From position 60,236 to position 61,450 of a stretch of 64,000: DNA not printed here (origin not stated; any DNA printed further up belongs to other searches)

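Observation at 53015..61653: Ascorbate-family PTS locus with an enzyme set that matches no known Ula/Sga pathway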

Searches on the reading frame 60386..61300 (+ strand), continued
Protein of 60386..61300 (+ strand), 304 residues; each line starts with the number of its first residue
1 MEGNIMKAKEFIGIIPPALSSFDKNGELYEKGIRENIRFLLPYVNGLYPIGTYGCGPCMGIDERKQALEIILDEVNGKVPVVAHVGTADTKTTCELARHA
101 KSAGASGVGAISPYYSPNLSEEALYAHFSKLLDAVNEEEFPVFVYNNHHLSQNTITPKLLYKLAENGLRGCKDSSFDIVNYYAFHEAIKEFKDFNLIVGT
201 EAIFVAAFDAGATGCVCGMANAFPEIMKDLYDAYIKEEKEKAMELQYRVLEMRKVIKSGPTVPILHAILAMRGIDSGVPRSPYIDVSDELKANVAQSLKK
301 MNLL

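Call 53: search_protein_families(library=pfam, proteins=[L097:8825-9769:+, L097:10929-12389:+, L097:12379-13875:+, L097:16665-17954:+, L113:4876-6162:+, L132:5156-6400:+, L132:8918-10078:+, L146:8373-9536:+, L125:9591-10859:+], max_evalue=0.001)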
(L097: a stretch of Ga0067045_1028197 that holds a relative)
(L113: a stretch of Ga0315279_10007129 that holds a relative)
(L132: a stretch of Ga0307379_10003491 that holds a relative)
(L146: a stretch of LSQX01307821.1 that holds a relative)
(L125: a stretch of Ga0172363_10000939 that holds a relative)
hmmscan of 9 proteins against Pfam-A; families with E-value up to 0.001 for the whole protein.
L097:8825-9769:+ (314 aa): 1 family
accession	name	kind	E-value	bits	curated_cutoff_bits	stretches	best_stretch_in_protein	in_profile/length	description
PF00294.29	PfkB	-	3.1e-50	171.6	25.8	1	5-303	1-301/302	pfkB family carbohydrate kinase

L097:10929-12389:+ (486 aa): 1 family
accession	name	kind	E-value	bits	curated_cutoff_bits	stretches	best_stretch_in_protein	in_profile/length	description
PF02614.20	UxaC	-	8.1e-92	308.9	25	1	6-477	3-464/464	Glucuronate isomerase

L097:12379-13875:+ (498 aa): 1 family
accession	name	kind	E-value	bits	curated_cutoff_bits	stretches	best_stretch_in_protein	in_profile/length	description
PF16257.11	UxaE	-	2.3e-173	577.7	27.1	1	21-496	1-475/475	tagaturonate epimerase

L097:16665-17954:+ (429 aa): 1 family
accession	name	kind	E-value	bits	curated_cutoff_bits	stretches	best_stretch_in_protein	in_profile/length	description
PF09861.14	Lar_N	-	3e-21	76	23.3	1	26-184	49-194/204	Lactate racemase N-terminal domain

L113:4876-6162:+ (428 aa): 2 families
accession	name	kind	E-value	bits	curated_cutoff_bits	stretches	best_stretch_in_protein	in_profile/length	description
PF09861.14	Lar_N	-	3e-50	170.7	23.3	1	12-200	7-194/204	Lactate racemase N-terminal domain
PF21113.2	LarA_C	-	3.7e-12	46.9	25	1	274-415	5-148/152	Lactate racemase C-terminal domain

L132:5156-6400:+ (414 aa): 2 families
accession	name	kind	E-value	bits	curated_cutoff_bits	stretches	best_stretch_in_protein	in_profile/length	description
PF02056.22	Glyco_hydro_4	-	5.3e-39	134.1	23.2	1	2-180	1-182/183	Family 4 glycosyl hydrolase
PF11975.13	Glyco_hydro_4C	-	1.3e-30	107.4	24.1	1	191-397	2-211/211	Family 4 glycosyl hydrolase C-terminal domain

L132:8918-10078:+ (386 aa): 1 family
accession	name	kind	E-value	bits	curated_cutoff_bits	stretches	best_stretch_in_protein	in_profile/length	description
PF03417.21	AAT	-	1.1e-15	58.4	23.2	1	151-374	6-223/225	Acyl-coenzyme A:6-aminopenicillanic acid acyl-transferase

L146:8373-9536:+ (387 aa): 2 families
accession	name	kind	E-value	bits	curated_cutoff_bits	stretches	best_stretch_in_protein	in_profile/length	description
PF00155.27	Aminotran_1_2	-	1.9e-42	146.2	19.7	1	26-378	3-361/361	Aminotransferase class I and II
PF01212.27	Beta_elim_lyase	-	0.00089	19.1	27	0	137-198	101-170/288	Beta-eliminating lyase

L125:9591-10859:+ (422 aa): 1 family
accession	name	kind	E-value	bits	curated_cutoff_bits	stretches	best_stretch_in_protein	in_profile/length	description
PF04015.17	DUF362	-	1.4e-43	149.8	24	1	63-260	1-199/200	Domain of unknown function (DUF362)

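Call 54: search_solved_structures(query=A2, max_evalue=1e-20, show_alignments=0)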
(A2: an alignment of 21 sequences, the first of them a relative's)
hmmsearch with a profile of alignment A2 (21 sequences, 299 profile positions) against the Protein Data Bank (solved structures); distinct sequences matched with E-value up to 1e-20: 111 (the best 60 are shown).
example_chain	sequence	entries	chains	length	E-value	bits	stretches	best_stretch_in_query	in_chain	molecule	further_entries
4i7u_A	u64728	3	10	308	2.9e-36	128.8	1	4-298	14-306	Dihydrodipicolinate synthase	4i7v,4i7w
6xgs_A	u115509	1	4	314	1.4e-35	126.5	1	7-298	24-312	4-hydroxy-tetrahydrodipicolinate synthase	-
3n2x_A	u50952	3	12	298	3.5e-35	125.2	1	6-298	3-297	Uncharacterized protein yagE | YagE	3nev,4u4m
2v8z_A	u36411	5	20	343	4.2e-35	125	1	6-298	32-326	YAGE | Probable 2-keto-3-deoxy-galactonate aldolase YagE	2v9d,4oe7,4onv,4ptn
2yxg_A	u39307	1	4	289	4.3e-34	121.7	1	6-299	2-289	Dihydrodipicolinate synthase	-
8u8w_A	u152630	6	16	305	9.1e-34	120.6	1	6-295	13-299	N-acetylneuraminate lyase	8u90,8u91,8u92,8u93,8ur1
3si9_A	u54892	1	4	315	1.5e-33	119.9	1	7-298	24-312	Dihydrodipicolinate synthase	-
5c54_A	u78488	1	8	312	1.8e-33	119.6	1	1-257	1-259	Dihydrodipicolinate synthase/N-acetylneuraminate lyase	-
3lbc_A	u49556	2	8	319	9e-33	117.3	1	1-293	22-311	N-acetylneuraminate lyase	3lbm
5c55_A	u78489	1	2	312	9.3e-33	117.3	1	1-257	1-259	Dihydrodipicolinate synthase/N-acetylneuraminate lyase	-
3lcl_A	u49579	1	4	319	1.1e-32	117.1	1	1-293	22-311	N-acetylneuraminate lyase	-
3lcf_A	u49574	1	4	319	1.1e-32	117.1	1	1-293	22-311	N-acetylneuraminate lyase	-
3lch_A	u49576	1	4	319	1.2e-32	117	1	1-293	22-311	N-acetylneuraminate lyase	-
2wkj_A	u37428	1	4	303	1.3e-32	116.8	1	3-293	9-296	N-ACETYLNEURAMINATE LYASE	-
2wnq_A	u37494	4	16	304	1.3e-32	116.8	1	3-293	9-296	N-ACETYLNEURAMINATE LYASE | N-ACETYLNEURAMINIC ACID LYASE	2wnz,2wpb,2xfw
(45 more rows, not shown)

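Call 56: search_protein_families(library=ncbifam, proteins=[L090:16023-17570:+, L113:6113-7675:+, L097:8825-9769:+, L090:8346-9986:+, L113:8683-10281:+, L097:5626-6651:+, L097:4738-5625:+, L090:13003-13788:+, L090:13804-14520:+, L113:3938-4879:+], max_evalue=1e-10)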
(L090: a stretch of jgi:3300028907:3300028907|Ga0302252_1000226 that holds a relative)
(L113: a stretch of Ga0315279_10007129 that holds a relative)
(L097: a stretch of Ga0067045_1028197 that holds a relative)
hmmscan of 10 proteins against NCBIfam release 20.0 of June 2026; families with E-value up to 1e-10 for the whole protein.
L090:16023-17570:+ (515 aa): 12 families
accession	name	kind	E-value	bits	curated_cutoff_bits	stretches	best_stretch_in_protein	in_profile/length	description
TIGR01312.1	XylB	equivalog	2.9e-98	329.5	380.25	1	12-500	4-479/481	xylulokinase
TIGR01314.1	gntK_FGGY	equivalog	5.1e-65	219.9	648.55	1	7-512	1-501/505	gluconokinase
NF011601.0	PRK15027.1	equivalog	7.4e-59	199.4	912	1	10-504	4-479/484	xylulokinase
NF008187.0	PRK10939.1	equivalog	1.6e-56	192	528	1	5-503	3-502/521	autoinducer-2 kinase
TIGR01311.1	glycerol_kin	equivalog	5.5e-52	176.7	590.35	1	7-489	2-479/496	glycerol kinase GlpK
NF000756.0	PRK00047.1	subfamily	2.1e-45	155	498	1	5-491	4-482/502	glycerol kinase GlpK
NF003154.0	PRK04123.1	equivalog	3.4e-37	128.4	428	1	5-502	3-535/554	ribulokinase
TIGR02628.1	fuculo_kin_coli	equivalog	3.8e-34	118.4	470.9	1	8-470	3-451/465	L-fuculokinase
TIGR01234.1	L-ribulokinase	equivalog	3.2e-28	98.8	583.25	1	41-471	49-492/536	ribulokinase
TIGR01315.1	5C_CHO_kinase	subfamily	6.3e-26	91.2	408.7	2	11-253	5-262/541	FGGY family pentulose kinase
TIGR02627.1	rhamnulo_kin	equivalog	5.2e-23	81.3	527.95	1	89-290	81-275/454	rhamnulokinase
NF007925.0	PRK10640.1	equivalog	1e-18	67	639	1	86-284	84-275/489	rhamnulokinase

L113:6113-7675:+ (520 aa): 12 families
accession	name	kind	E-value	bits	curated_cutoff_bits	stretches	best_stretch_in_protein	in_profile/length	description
TIGR01314.1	gntK_FGGY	equivalog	2.1e-116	389.4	648.55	1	21-504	1-490/505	gluconokinase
TIGR01312.1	XylB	equivalog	7.1e-84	282.1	380.25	1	24-503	2-479/481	xylulokinase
TIGR01311.1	glycerol_kin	equivalog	1.1e-52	179.1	590.35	1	21-490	2-477/496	glycerol kinase GlpK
NF000756.0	PRK00047.1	subfamily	1.2e-46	159.1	498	1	19-491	4-479/502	glycerol kinase GlpK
NF011601.0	PRK15027.1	equivalog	1.7e-44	152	912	1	23-508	3-480/484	xylulokinase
NF008187.0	PRK10939.1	equivalog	1.3e-37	129.6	528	1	19-509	3-505/521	autoinducer-2 kinase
TIGR02628.1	fuculo_kin_coli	equivalog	7.4e-29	101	470.9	1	25-474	6-452/465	L-fuculokinase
NF003154.0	PRK04123.1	equivalog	1.7e-25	89.8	428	1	25-511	9-541/554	ribulokinase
TIGR01315.1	5C_CHO_kinase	subfamily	4.7e-25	88.3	408.7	1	23-486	3-514/541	FGGY family pentulose kinase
TIGR01234.1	L-ribulokinase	equivalog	1.4e-17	63.7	583.25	1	89-504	82-527/536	ribulokinase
TIGR02627.1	rhamnulo_kin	equivalog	5.2e-14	51.7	527.95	1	105-233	83-211/454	rhamnulokinase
NF007925.0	PRK10640.1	equivalog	7.4e-13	47.7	639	1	90-233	74-217/489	rhamnulokinase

L097:8825-9769:+ (314 aa): 14 families
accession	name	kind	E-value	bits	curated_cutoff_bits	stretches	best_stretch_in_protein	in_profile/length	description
TIGR04382.1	myo_inos_iolC_N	equivalog_domain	1.3e-43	149.5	300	1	21-311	20-309/309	5-dehydro-2-deoxygluconokinase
NF040938.1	KDG_KDGal_kin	equivalog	1.3e-41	142.7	400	1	9-312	2-304/305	bifunctional 2-dehydro-3-deoxygluconokinase/2-dehydro-3-deoxygalactonokinase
NF052444.1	DhDoxglucKinKdgK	equivalog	1.8e-36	126.1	400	1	29-296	19-294/303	2-dehydro-3-deoxygluconokinase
NF041332.1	KDG_KDGal_kin_Halo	equivalog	1.9e-32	113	440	1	5-311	1-310/320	bifunctional 2-dehydro-3-deoxygluconokinase/2-dehydro-3-deoxygalactonokinase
NF041633.1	trifunc_aldol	exception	1.3e-30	106.4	700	1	3-212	239-451/580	KHG/KDPG aldolase/sugar kinase fusion protein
NF006957.1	PRK09434.1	equivalog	8.4e-29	101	450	1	32-306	24-301/302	fructokinase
TIGR02152.1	D_ribokin_bact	equivalog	2.1e-27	96.3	299.65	1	189-308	174-297/298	ribokinase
NF049991.1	TagKinase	equivalog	9.4e-26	90.3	420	1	42-312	48-316/321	tagatose kinase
NF008353.0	PRK11142.1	equivalog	3.9e-24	85.7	341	1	213-313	206-305/307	ribokinase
NF053626.1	RibKinHalex1628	equivalog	2.7e-17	63.2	330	1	32-312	35-292/293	ATP-dependent ribose-1-phosphate kinase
NF047869.1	myo_kin_aldol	exception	4.6e-16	58.3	600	1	9-312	10-332/586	bifunctional 5-dehydro-2-deoxygluconokinase/5-dehydro-2-deoxyphosphogluconate aldolase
TIGR03168.1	1-PFK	subfamily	3.8e-15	55.6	216.4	1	212-310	203-298/305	hexose kinase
NF007321.0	PRK09813.1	equivalog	6e-13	48.9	247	0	212-294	176-257/261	fructoselysine 6-kinase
TIGR03828.1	pfkB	equivalog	8.6e-13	48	292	1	211-309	202-297/305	1-phosphofructokinase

L090:8346-9986:+ (546 aa): 8 families
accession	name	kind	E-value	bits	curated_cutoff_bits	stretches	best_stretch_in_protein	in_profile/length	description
NF002068.0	PRK00911.1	subfamily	1.2e-168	562.1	644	1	12-543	15-555/559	dihydroxy-acid dehydratase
TIGR00110.1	ilvD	equivalog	1.8e-162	541.7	618.15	1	18-543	4-541/543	dihydroxy-acid dehydratase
NF009103.0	PRK12448.1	equivalog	2.5e-120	402.5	710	2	19-345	21-363/616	dihydroxy-acid dehydratase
NF004784.0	PRK06131.1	subfamily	1.3e-115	387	539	1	15-541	25-558/576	dihydroxy-acid dehydratase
NF009560.0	PRK13017.1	subfamily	5.4e-104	348.5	684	1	14-542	26-574/595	dihydroxy-acid dehydratase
NF009559.0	PRK13016.1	equivalog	1.3e-96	324.1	882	1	17-523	27-541/578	L-arabinonate dehydratase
TIGR01196.1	edd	equivalog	9.2e-80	268.6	708.25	1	29-515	61-568/601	phosphogluconate dehydratase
TIGR03432.1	yjhG_yagF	hypoth_equivalog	3.7e-64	216.9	808.15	1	46-500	81-571/640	YjhG/YagF family D-xylonate dehydratase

L113:8683-10281:+ (532 aa): 8 families
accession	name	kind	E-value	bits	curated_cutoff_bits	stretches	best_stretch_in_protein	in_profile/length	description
NF002068.0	PRK00911.1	subfamily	3.4e-167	557.3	644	1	12-530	15-544/559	dihydroxy-acid dehydratase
TIGR00110.1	ilvD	equivalog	1.7e-161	538.5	618.15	1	18-529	4-529/543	dihydroxy-acid dehydratase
NF009103.0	PRK12448.1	equivalog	3.5e-125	418.6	710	2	22-341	24-359/616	dihydroxy-acid dehydratase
NF004784.0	PRK06131.1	subfamily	9.3e-121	404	539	1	15-519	25-538/576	dihydroxy-acid dehydratase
NF009560.0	PRK13017.1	subfamily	1.3e-104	350.6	684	1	14-522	26-556/595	dihydroxy-acid dehydratase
NF009559.0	PRK13016.1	equivalog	1.2e-101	340.7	882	1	17-519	27-539/578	L-arabinonate dehydratase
TIGR01196.1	edd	equivalog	3.2e-79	266.8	708.25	1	33-521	65-577/601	phosphogluconate dehydratase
TIGR03432.1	yjhG_yagF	hypoth_equivalog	5.3e-63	213.1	808.15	2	44-341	79-386/640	YjhG/YagF family D-xylonate dehydratase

L097:5626-6651:+ (341 aa): 0 families

L097:4738-5625:+ (295 aa): 7 families
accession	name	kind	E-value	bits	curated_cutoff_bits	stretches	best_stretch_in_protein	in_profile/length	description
TIGR00674.1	dapA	equivalog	5.9e-51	173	206.15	1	6-291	1-285/286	4-hydroxy-tetrahydrodipicolinate synthase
TIGR02313.1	HpaI-NOT-DapA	exception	9.7e-42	142.7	396.7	1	4-294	1-291/294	2,4-dihydroxyhept-2-ene-1,7-dioic acid aldolase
NF003164.0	PRK04147.1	equivalog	1.4e-41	142.7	281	1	3-287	3-285/294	N-acetylneuraminate lyase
NF040954.1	Arch_KDGaldase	equivalog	1.2e-38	133.1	390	1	7-291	3-280/288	bifunctional 2-dehydro-3-deoxy-phosphogluconate/2-dehydro-3-deoxy-6-phosphogalactonate aldolase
TIGR00683.1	nanA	equivalog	4.1e-32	111.7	382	1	4-288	1-284/293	N-acetylneuraminate lyase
TIGR03249.1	KdgD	equivalog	5.7e-19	68.3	373.95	1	5-288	10-294/299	5-dehydro-4-deoxyglucarate dehydratase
NF002958.0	PRK03620.1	subfamily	1.6e-17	63.3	278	1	6-289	13-296/307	5-dehydro-4-deoxyglucarate dehydratase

L090:13003-13788:+ (261 aa): 225 families (the best 25 are shown)
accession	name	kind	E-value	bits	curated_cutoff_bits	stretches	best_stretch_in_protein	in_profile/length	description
NF005559.1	PRK07231.1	subfamily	1.7e-74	250.5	215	1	13-259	1-248/249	glucose 1-dehydrogenase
NF004198.0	PRK05653.1-3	equivalog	1.2e-71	241.1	296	1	12-258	3-246/248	3-oxoacyl-ACP reductase FabG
NF005309.0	PRK06841.1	subfamily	2.4e-69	233.7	286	1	6-260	5-254/255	GolD/DthD family dehydrogenase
NF004791.0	PRK06138.1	equivalog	3.2e-68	229.8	312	1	13-260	2-251/252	SDR family oxidoreductase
NF052558.1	MBtsdlDhBudC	equivalog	1.4e-65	221.3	270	1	15-259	2-242/250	meso-2,3-butanediol dehydrogenase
NF009468.0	PRK12826.1-4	equivalog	3.1e-65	220.4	318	1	12-258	3-247/256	SDR family oxidoreductase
TIGR01830.1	3oxo_ACP_reduc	equivalog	6e-62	209.4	297.75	1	19-257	1-237/239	3-oxoacyl-[acyl-carrier-protein] reductase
NF005469.0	PRK07063.1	equivalog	3.9e-61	206.9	306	1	11-258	2-254/260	SDR family oxidoreductase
NF006080.0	PRK08226.1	equivalog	4.4e-61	206.6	356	1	13-259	3-254/263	SDR family oxidoreductase UcpA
NF005067.0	PRK06484.1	equivalog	5e-61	206.8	713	1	13-260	6-253/524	short chain dehydrogenase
NF005446.0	PRK07035.1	equivalog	1.2e-60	205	373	1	13-259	8-254/255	SDR family oxidoreductase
NF009466.0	PRK12826.1-2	subfamily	1.7e-60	204.5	222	1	17-259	4-245/248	3-oxoacyl-ACP reductase FabG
NF005472.0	PRK07067.1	equivalog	2.2e-60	204.4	338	1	12-257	2-253/257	L-iditol 2-dehydrogenase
NF006493.1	PRK08936.1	subfamily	5.8e-60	202.8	420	1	13-260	4-252/261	glucose-1-dehydrogenase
NF004818.0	PRK06172.1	equivalog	2.4e-59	200.7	336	1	12-259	3-251/253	SDR family oxidoreductase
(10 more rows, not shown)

L090:13804-14520:+ (238 aa): 0 families

L113:3938-4879:+ (313 aa): 21 families
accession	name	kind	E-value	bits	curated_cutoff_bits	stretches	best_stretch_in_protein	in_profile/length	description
TIGR01327.1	PGDH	equivalog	7.6e-78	262.6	454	1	36-308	29-306/525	phosphoglycerate dehydrogenase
NF009714.1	PRK13243.1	equivalog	1.5e-66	225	455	1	42-297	40-307/332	glyoxylate reductase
NF011938.0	PRK15409.1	equivalog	1.1e-57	195.5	492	1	38-309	36-315/324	glyoxylate/hydroxypyruvate reductase GhrB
NF008759.0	PRK11790.1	equivalog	4.9e-56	190.1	404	1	36-294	43-308/410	phosphoglycerate dehydrogenase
NF005387.0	PRK06932.1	equivalog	2.2e-48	164.8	492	1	41-296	38-303/314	2-hydroxyacid dehydrogenase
NF005069.0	PRK06487.1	equivalog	3.6e-47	161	448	1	37-290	38-297/320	2-hydroxyacid dehydrogenase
NF001309.0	PRK00257.1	equivalog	1.7e-44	152.4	434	1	42-308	32-283/379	4-phosphoerythronate dehydrogenase PdxB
NF000492.1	vanH_gen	exception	1.4e-43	149.2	540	1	57-297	53-305/312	D-lactate dehydrogenase VanH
NF041369.1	Dhydh_Halo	equivalog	2e-43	148.8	400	1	77-295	64-287/305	D-2-hydroxyacid dehydrogenase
NF006263.0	PRK08410.1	equivalog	2.7e-39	135.4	389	1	34-304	31-308/311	D-2-hydroxyacid dehydrogenase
NF005750.0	PRK07574.1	equivalog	3.1e-39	135.1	329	1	58-303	104-357/386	NAD-dependent formate dehydrogenase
NF000371.1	vanH_Agroup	exception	2.4e-38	132.2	700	1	56-297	57-310/322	VanH-A/VanH-Pt family D-lactate dehydrogenase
NF006374.0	PRK08605.1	subfamily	4.6e-36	124.5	356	1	39-303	37-322/332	D-lactate dehydrogenase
NF000128.1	vanH-Sc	exception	8.9e-36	123.7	650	1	72-297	90-325/337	D-lactate dehydrogenase VanH-Sc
NF000112.1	vanH-Amyco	exception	7.2e-34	117.5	625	1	56-305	81-339/348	VanH-AOV family D-lactate dehydrogenase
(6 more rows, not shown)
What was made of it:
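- PfkB kinases next to this subfamily score best as KDG and 5-dehydro-2-deoxygluconate kinases (call 56).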
